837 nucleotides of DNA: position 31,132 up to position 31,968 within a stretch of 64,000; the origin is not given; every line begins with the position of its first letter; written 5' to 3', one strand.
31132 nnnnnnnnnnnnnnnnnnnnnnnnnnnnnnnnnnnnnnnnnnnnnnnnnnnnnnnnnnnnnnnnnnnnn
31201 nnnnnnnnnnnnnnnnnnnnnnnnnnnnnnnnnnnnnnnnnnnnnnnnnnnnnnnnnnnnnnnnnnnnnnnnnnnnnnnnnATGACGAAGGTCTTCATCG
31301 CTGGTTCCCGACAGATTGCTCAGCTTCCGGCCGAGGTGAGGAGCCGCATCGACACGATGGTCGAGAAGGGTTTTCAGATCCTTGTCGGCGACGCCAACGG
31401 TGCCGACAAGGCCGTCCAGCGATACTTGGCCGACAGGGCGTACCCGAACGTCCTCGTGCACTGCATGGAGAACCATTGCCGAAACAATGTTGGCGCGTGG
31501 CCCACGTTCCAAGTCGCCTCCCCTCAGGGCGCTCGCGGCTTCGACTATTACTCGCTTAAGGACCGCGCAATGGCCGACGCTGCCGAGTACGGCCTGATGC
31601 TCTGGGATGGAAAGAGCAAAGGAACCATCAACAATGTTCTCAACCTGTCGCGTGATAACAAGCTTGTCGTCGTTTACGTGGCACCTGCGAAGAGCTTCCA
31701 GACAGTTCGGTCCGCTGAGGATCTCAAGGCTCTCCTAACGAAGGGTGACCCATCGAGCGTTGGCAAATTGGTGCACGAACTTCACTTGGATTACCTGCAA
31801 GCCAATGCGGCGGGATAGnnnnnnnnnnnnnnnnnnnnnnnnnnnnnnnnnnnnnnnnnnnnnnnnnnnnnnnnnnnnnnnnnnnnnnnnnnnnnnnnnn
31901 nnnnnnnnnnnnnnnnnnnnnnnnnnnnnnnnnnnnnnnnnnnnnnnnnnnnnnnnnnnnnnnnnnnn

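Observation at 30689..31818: Overlapping ComF-like PRTase + DprA-like/SLOG gene pair on a tRNA islet: candidate nucleotide-centred defence/conflict system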

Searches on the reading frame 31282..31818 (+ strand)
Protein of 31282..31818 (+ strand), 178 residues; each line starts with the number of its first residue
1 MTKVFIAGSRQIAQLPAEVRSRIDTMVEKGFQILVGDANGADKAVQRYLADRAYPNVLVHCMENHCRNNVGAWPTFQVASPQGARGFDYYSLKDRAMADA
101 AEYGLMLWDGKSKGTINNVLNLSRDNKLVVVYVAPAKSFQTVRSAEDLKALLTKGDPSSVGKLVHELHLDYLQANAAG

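Call 3: search_protein_families(library=pfam, proteins=[window:31282-31818:+], max_evalue=0.1)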
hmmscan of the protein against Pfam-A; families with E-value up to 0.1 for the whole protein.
window:31282-31818:+ (178 aa): 2 families
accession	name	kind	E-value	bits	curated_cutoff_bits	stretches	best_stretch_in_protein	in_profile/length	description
PF16349.10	DUF4978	-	0.0032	17.6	29.3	1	62-133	84-154/172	Domain of unknown function (DUF4978)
PF17309.7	DUF5356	-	0.062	13.7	26.4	0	118-167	58-108/135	Family of unknown function (DUF5356)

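Call 4: search_protein_families(library=padloc, proteins=[window:31282-31818:+], max_evalue=0.1)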
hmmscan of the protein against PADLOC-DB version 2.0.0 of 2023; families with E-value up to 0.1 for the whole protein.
window:31282-31818:+ (178 aa): 0 families

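Call 6: search_protein_families(library=ncbifam, proteins=[window:31282-31818:+], max_evalue=1)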
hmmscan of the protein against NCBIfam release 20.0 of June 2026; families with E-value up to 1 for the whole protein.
window:31282-31818:+ (178 aa): 0 families

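Call 8: search_solved_structures(query=window:31282-31818:+, max_evalue=10, show_alignments=2)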
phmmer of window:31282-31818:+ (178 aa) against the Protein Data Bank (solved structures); distinct sequences matched with E-value up to 10: 0.

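Call 9: find_homologous_proteins(query=window:31282-31818:+, max_evalue=0.001)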
Query window:31282-31818:+ (178 aa): 3968 proteins with E <= 0.001 among 4069 candidates; the best 120 are listed.
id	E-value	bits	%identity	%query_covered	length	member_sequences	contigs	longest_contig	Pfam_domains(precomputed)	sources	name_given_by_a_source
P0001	1.1e-103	362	92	100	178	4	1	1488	-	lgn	-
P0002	5.5e-103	360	91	100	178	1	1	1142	-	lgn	-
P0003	2.0e-102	358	90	100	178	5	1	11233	-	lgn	-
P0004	2.8e-102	357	91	99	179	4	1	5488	-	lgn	-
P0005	4.8e-100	350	90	99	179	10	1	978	-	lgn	-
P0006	1.3e-98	346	88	100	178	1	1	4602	-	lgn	-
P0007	2.6e-98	345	87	100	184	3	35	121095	-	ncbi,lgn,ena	-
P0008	3.5e-98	344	88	99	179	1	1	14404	-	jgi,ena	-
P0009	4.0e-95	334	84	100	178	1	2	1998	-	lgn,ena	-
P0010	1.5e-94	332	85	100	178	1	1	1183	-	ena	-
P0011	6.5e-94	330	83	100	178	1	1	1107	-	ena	-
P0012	3.4e-93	328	84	99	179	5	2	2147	-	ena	-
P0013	4.0e-93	328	82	99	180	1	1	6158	-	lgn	-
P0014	3.5e-91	321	82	100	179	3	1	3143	-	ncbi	-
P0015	3.7e-91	321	81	99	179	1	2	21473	-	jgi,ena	jgi:hypothetical protein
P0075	5.3e-84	298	72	99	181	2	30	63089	-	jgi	jgi:hypothetical protein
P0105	6.3e-83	295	74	98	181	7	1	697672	-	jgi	jgi:hypothetical protein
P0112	8.7e-83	294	75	98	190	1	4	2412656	-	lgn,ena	-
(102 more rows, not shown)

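Call 19: find_encoding_contigs(protein=P0007, flank=6000, max_places=6)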
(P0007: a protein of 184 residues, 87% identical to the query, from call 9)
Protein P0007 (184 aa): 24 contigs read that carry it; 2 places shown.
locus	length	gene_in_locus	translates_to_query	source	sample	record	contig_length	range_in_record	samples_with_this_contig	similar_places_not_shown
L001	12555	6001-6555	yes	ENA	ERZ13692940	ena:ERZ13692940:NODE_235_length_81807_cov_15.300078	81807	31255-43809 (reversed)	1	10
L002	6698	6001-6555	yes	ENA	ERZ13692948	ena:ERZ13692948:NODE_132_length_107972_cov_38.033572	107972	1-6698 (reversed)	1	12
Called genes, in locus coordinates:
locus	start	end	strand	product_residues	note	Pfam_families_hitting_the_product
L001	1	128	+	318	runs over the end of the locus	PF00005:ABC_tran, PF13304:AAA_21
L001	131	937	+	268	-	PF12679:ABC2_membrane_2, PF10920:DUF2705 (faint)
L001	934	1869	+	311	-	-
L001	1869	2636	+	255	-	PF06750:A24_N_bact, PF01478:Peptidase_A24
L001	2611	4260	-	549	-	PF00239:Resolvase, PF07508:Recombinase, PF13408:Zn_ribbon_recom (weak)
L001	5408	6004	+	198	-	-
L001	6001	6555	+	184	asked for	-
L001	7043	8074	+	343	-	PF10117:McrBC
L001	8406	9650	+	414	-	PF00989:PAS, PF08448:PAS_4, PF13426:PAS_9 (weak), PF00512:HisKA, PF02518:HATPase_c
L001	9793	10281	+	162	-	-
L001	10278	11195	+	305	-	PF07963:N_methyl (faint)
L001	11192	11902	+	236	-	-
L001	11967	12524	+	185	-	-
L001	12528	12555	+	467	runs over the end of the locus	PF00072:Response_reg, PF01078:Mg_chelatase (faint), PF00158:Sigma54_activat, PF14532:Sigma54_activ_2, PF07728:AAA_5 (weak), PF25601:AAA_lid_14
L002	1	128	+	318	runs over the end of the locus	PF00005:ABC_tran, PF13304:AAA_21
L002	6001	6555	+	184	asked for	-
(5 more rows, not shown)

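Call 20: find_encoding_contigs(protein=P0112, flank=6000, max_places=4)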
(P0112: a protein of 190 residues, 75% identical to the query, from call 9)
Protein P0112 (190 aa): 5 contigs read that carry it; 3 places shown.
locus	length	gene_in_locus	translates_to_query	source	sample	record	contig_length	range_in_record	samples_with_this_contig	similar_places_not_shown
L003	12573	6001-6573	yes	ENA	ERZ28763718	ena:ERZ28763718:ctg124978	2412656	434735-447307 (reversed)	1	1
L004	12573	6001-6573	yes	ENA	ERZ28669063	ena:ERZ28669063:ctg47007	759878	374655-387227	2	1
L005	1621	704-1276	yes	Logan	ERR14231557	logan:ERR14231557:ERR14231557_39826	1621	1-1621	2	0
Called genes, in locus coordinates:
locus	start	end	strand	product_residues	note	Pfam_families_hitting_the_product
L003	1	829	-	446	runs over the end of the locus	PF13360:PQQ_2, PF01011:PQQ (faint), PF13360:PQQ_2, PF13570:Beta-prop_ACSF4, PF13360:PQQ_2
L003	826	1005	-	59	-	-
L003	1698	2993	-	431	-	PF00593:TonB_dep_Rec_b-barrel (weak), PF25183:OMP_b-brl_4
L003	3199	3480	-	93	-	-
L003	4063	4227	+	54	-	-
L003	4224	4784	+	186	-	-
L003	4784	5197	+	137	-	PF14082:SduA_C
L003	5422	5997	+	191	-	PF00156:Pribosyltran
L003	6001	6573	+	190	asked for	-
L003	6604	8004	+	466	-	PF05598:DUF772, PF01609:DDE_Tnp_1 (weak)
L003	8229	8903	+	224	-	PF00496:SBP_bac_5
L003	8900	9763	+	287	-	PF00496:SBP_bac_5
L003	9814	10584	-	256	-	PF13276:HTH_21 (faint), PF13683:rve_3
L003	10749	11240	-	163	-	-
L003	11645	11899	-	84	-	-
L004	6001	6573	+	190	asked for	-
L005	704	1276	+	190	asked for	-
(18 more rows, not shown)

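Call 21: find_encoding_contigs(protein=P0105, flank=6000, max_places=4)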
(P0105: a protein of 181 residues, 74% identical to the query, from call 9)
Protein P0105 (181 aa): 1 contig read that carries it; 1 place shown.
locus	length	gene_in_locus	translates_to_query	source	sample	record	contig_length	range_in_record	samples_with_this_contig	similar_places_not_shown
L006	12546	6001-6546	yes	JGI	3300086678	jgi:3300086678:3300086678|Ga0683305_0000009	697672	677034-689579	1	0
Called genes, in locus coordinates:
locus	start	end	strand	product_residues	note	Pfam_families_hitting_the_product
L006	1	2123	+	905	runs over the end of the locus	PF12704:MacB_PCD, PF02687:FtsX, PF12704:MacB_PCD, PF02687:FtsX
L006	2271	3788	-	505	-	PF00239:Resolvase, PF07508:Recombinase, PF13408:Zn_ribbon_recom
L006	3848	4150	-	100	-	-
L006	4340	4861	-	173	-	-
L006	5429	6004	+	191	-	PF00156:Pribosyltran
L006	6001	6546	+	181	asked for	-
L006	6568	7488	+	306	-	-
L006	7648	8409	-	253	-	-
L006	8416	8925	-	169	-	PF27235:AF_1680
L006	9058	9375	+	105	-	PF01936:NYN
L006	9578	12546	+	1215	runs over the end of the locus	PF20703:nSTAND1 (faint)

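Call 22: find_encoding_contigs(protein=P0075, flank=6000, max_places=6)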
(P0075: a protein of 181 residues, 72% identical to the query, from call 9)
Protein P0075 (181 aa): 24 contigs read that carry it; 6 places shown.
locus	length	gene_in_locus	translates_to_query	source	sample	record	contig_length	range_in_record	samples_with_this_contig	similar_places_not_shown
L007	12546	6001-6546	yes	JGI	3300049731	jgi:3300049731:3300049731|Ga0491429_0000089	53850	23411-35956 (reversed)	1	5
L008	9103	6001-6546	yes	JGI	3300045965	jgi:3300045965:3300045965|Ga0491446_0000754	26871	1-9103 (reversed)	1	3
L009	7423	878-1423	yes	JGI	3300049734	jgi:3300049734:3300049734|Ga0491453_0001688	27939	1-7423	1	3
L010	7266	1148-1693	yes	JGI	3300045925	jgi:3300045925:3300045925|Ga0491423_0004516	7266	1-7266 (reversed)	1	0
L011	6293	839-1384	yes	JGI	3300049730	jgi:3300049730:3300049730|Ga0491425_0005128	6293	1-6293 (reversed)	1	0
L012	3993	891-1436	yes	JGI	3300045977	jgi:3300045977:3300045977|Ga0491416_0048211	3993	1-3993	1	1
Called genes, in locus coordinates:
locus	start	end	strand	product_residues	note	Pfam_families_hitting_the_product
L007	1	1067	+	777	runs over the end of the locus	PF12704:MacB_PCD, PF02687:FtsX, PF12704:MacB_PCD, PF02687:FtsX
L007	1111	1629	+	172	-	PF00583:Acetyltransf_1, PF13527:Acetyltransf_9 (weak), PF13673:Acetyltransf_10, PF13508:Acetyltransf_7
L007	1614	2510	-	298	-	PF24741:AlkZ-rel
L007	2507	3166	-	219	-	PF07588:DUF1554 (weak)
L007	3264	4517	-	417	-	PF02040:ArsB, PF03600:CitMHS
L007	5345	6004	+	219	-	PF00156:Pribosyltran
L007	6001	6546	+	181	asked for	-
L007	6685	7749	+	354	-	PF00561:Abhydrolase_1, PF12697:Abhydrolase_6, PF12146:Hydrolase_4, PF00196:GerE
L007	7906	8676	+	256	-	-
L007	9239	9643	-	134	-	PF10703:MoaF, PF22036:MoaF_like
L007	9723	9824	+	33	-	-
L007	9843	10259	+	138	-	-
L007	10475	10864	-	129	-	-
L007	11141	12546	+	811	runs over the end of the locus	PF00933:Glyco_hydro_3, PF01915:Glyco_hydro_3_C, PF14310:Fn3-like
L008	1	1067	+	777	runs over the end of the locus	PF12704:MacB_PCD, PF02687:FtsX, PF12704:MacB_PCD, PF02687:FtsX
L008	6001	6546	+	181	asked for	-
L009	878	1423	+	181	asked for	-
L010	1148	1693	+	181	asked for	-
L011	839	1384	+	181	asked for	-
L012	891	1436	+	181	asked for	-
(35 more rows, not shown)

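Call 23: search_protein_representatives(alignment_id=A1)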
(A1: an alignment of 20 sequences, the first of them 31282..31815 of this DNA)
Query: 20 sequences, 180 profile positions. Proteins with E-value up to 0.001 (for the whole library): 2129; up to 1e-10: 1313; up to 1e-30: 301. The best 150 are listed.
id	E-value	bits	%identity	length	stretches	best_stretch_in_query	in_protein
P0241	1.4e-74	265.9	-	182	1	5-148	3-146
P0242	2.6e-70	252.0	-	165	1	1-131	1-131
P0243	9.3e-70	250.2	-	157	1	1-118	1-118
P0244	1.2e-64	233.5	-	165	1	1-117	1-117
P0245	1.4e-62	226.8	-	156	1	61-176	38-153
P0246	3.6e-62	225.4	-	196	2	64-163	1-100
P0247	2.6e-61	222.6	-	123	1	41-155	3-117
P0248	5.0e-60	218.4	-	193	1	3-170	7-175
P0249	7.6e-60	217.9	-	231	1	4-174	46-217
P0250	9.2e-60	217.6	-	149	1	65-180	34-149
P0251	4.2e-57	208.9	-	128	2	28-118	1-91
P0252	4.1e-55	202.5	-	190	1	4-172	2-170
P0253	6.2e-55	201.9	-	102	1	4-104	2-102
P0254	1.2e-54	200.9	-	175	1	4-157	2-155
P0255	2.6e-54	199.9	-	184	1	4-178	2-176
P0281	9.7e-48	178.4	-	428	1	4-165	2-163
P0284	4.9e-47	176.1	-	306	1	15-172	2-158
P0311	1.5e-44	168.1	-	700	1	4-173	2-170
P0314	3.1e-44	167.0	-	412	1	5-171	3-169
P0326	4.5e-43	163.2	-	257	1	3-152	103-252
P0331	9.7e-43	162.1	-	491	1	4-160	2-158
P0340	5.4e-42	159.7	-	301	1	4-154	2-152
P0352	4.3e-41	156.8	-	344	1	4-172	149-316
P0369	1.4e-39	151.9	-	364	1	4-172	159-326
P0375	3.7e-39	150.5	-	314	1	4-165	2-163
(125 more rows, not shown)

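Call 24: search_protein_families(library=pfam, proteins=[P0311, P0331, P0281, P0314, P0352, P0369, P0375, P0284, P0340, P0326], max_evalue=0.01)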
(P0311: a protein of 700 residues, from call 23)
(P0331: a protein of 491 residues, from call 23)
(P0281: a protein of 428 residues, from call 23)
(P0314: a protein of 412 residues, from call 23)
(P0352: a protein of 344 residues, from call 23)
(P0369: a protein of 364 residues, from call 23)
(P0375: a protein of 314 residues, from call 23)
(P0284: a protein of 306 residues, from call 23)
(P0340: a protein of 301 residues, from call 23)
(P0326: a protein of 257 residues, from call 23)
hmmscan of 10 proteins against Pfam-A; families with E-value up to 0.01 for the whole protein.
P0311 (700 aa): 0 families

P0331 (491 aa): 1 family
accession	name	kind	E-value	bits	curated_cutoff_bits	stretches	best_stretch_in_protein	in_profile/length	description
PF14337.13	Abi_alpha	-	2.1e-14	54.4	29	1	267-473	6-196/196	Abortive infection alpha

P0281 (428 aa): 1 family
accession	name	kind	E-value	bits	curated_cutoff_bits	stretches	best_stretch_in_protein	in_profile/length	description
PF18734.6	HEPN_AbiU2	-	4.3e-05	23.5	26.8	1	239-358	18-135/193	AbiU2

P0314 (412 aa): 1 family
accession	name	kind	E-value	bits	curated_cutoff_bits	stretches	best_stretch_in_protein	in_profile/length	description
PF12781.13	AAA_9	-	0.0013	18.3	27.4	0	12-56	52-97/222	ATP-binding dynein motor region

P0352 (344 aa): 1 family
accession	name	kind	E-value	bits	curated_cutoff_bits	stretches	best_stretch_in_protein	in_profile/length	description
PF08719.17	NADAR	-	1.8e-23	84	35.1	1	6-135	28-161/163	NADAR domain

P0369 (364 aa): 1 family
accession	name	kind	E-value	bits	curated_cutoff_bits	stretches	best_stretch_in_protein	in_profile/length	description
PF14216.11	DUF4326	-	5e-05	24.3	25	1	17-119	4-80/82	Domain of unknown function (DUF4326)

P0375 (314 aa): 1 family
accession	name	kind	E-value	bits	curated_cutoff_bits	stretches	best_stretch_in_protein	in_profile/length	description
PF21716.3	dnstrm_HI1420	-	2e-13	50.5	27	1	203-277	14-88/90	Probable addiction module antidote protein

P0284 (306 aa): 0 families

P0340 (301 aa): 0 families

P0326 (257 aa): 1 family
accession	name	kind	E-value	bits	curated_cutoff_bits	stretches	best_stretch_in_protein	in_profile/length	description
PF08719.17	NADAR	-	4.4e-12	47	35.1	1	1-66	93-163/163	NADAR domain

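Call 27: search_solved_structures(query=A2, max_evalue=10, show_alignments=3)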
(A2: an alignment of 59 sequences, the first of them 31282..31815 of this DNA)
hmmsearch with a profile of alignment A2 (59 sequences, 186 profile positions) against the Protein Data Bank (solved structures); distinct sequences matched with E-value up to 10: 5.
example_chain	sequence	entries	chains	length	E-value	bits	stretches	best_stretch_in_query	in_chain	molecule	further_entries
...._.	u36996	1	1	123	0.2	14.8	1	4-48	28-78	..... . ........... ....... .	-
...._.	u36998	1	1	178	0.4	13.8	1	4-45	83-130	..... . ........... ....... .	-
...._A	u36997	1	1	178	0.4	13.8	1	4-45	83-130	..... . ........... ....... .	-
1td0_A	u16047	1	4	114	0.99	12.5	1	97-135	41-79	Head decoration protein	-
1td3_A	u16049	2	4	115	1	12.5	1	97-135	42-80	Head decoration protein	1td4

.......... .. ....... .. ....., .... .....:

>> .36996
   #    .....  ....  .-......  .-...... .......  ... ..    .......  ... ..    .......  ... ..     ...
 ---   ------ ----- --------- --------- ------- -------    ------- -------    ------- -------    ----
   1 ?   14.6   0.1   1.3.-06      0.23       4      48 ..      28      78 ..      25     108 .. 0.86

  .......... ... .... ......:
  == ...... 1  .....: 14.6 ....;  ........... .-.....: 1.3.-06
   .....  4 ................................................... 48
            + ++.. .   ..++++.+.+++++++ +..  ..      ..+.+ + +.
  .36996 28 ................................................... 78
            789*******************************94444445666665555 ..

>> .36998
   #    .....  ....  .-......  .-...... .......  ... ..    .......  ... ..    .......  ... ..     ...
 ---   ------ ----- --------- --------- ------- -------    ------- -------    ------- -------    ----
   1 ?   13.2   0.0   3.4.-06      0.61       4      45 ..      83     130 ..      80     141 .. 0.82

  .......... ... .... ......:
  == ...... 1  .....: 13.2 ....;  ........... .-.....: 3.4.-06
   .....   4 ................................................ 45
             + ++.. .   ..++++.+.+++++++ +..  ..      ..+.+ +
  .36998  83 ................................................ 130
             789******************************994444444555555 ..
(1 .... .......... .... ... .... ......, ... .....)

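Call 28: search_protein_families(library=pfam, alignment_id=A2, max_evalue=0.1)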
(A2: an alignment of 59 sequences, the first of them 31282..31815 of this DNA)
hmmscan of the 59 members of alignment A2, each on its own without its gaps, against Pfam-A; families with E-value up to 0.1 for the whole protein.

A. member 1, window:31282-31815:+ (178 aa): 2 families
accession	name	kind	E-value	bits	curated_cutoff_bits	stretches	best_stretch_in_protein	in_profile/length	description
PF16349.10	DUF4978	-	0.0032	17.6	29.3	1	62-133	84-154/172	Domain of unknown function (DUF4978)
PF17309.7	DUF5356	-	0.062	13.7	26.4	0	118-167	58-108/135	Family of unknown function (DUF5356)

B. families by the number of members that match (of 59 scanned): 22 families
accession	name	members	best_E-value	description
PF02481.21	DNA_processg_A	16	0.0011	DNA recombination-mediator protein A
PF10686.14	YAcAr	9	0.00041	YspA, cpYpsA-related SLOG family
PF16349.10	DUF4978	6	0.0016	Domain of unknown function (DUF4978)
PF05014.21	Nuc_deoxyrib_tr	2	0.0014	Nucleoside 2-deoxyribosyltransferase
PF20957.2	GxGYxYP_N_2nd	2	0.0066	GxGYxYP_N second domain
PF00072.30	Response_reg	1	0.00053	Response regulator receiver domain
PF24336.1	DUF7504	1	0.0025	Family of unknown function (DUF7504)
PF22618.1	RskA_N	1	0.0028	Anti-sigma-K factor RskA, N-terminal domain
PF01650.23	Peptidase_C13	1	0.0055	Peptidase C13 family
PF21132.2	MFD_D3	1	0.019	MFD, D3 domain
PF18239.8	HA1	1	0.025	Hemagglutinin I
PF24762.1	TPR_IF140-IFT172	1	0.04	IF140/IFT172 TPR domain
PF22794.1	jr-ZPR1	1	0.055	ZPR1 jelly-roll domain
PF09090.17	MIF4G_like_2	1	0.056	MIF4G like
PF02607.22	B12-binding_2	1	0.06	B12 binding domain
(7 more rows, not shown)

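Call 30: predict_structure(alignment_id=A2)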
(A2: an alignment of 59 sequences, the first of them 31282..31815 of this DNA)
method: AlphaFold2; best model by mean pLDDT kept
length: 178 residues; sequences in the alignment: 59
mean_pLDDT: 94.4   pTM: 0.90
mean pLDDT of the five models: 94.4, 93.8, 93.7, 93.0, 92.9
residues with pLDDT >= 90: 148; 70-90: 24; 50-70: 5; < 50: 1
segments of 3 or more residues with pLDDT < 50: none
pLDDT, mean of each block of 10 residues (from residue 1): 98 98 98 98 99 99 96 97 90 97 98 97 96 97 94 91 88 63
secondary structure, 60 per line:
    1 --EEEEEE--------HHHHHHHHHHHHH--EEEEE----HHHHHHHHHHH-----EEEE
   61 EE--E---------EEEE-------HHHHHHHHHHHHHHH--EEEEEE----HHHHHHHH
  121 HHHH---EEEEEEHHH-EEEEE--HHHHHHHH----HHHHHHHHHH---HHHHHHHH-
elements in order: E3-8 H17-29 E32-36 H41-51 E57-62 E75-78 H86-100 E103-108 H113-124 E128-133 E138-142 H145-152 H157-166 H170-177

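Call 32: fold_search(model_id=the predicted structure, library=pdb)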
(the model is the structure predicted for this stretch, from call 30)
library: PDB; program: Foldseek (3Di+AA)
matches with E <= 10: 1521; with E <= 0.001: 15
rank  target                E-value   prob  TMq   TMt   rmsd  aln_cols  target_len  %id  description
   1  8zva                  1.0e-05  1.00  0.57  0.35   3.7       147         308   14  structure of ShosA from E.coli APEC O1 (released 2025-04-09)
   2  4ljk_B                5.6e-05  1.00  0.57  0.48  10.4       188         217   15  Structural insights into the unique single-stranded DNA binding mode of DNA processing protein A from Helicobacter pyl (released 2014-01-01)
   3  4ljl_A                6.8e-05  1.00  0.54  0.45  10.8       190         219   14  Structural insights into the unique single-stranded DNA binding mode of DNA processing protein A from Helicobacter pyl (released 2014-01-01)
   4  4ljk_D                2.0e-04  1.00  0.55  0.47   3.5       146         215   18  Structural insights into the unique single-stranded DNA binding mode of DNA processing protein A from Helicobacter pyl (released 2014-01-01)
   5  5mll_B                3.1e-04  1.00  0.55  0.46  10.8       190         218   15  Structure of HpDprA at 1.9 Angstroms resolution (released 2017-12-20)
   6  4ljr_A                3.3e-04  1.00  0.54  0.46   4.0       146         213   16  Structural insights into the unique single-stranded DNA binding mode of DNA processing protein A from Helicobacter pyl (released 2014-01-01)
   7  4ljk_F                3.3e-04  1.00  0.56  0.47  11.0       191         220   15  Structural insights into the unique single-stranded DNA binding mode of DNA processing protein A from Helicobacter pyl (released 2014-01-01)
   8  5mll_A                3.3e-04  1.00  0.55  0.46  11.0       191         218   15  Structure of HpDprA at 1.9 Angstroms resolution (released 2017-12-20)
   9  8sri_A                4.3e-04  1.00  0.50  0.09   8.1       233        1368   10  Cryo-EM structure of TRPM2 chanzyme (E1114A) in the presence of Magnesium and ADP-ribose, closed state (released 2024-05-15)
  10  2nx2                  4.6e-04  1.00  0.55  0.55   5.7       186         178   11  Crystal structure of protein ypsA from Bacillus subtilis, Pfam DUF1273 (released 2006-12-19)
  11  4ljk_G                6.7e-04  1.00  0.57  0.49   9.7       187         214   14  Structural insights into the unique single-stranded DNA binding mode of DNA processing protein A from Helicobacter pyl (released 2014-01-01)
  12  8sre_A                6.7e-04  1.00  0.45  0.08   9.8       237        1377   10  Cryo-EM structure of TRPM2 chanzyme in the presence of Magnesium and ADP-ribose, closed state (released 2024-05-15)
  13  4ljk_A                7.6e-04  1.00  0.56  0.47  10.8       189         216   15  Structural insights into the unique single-stranded DNA binding mode of DNA processing protein A from Helicobacter pyl (released 2014-01-01)
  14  3uqz_A                8.6e-04  1.00  0.55  0.37   9.1       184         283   12  X-ray structure of DNA processing protein A (DprA) from Streptococcus pneumoniae (released 2012-08-29)
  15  8srk_A                9.2e-04  1.00  0.50  0.11   8.0       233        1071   12  Cryo-EM structure of TRPM2 chanzyme (without NUDT9-H domain) in the presence of Ca and ADP-ribose (released 2024-05-15)
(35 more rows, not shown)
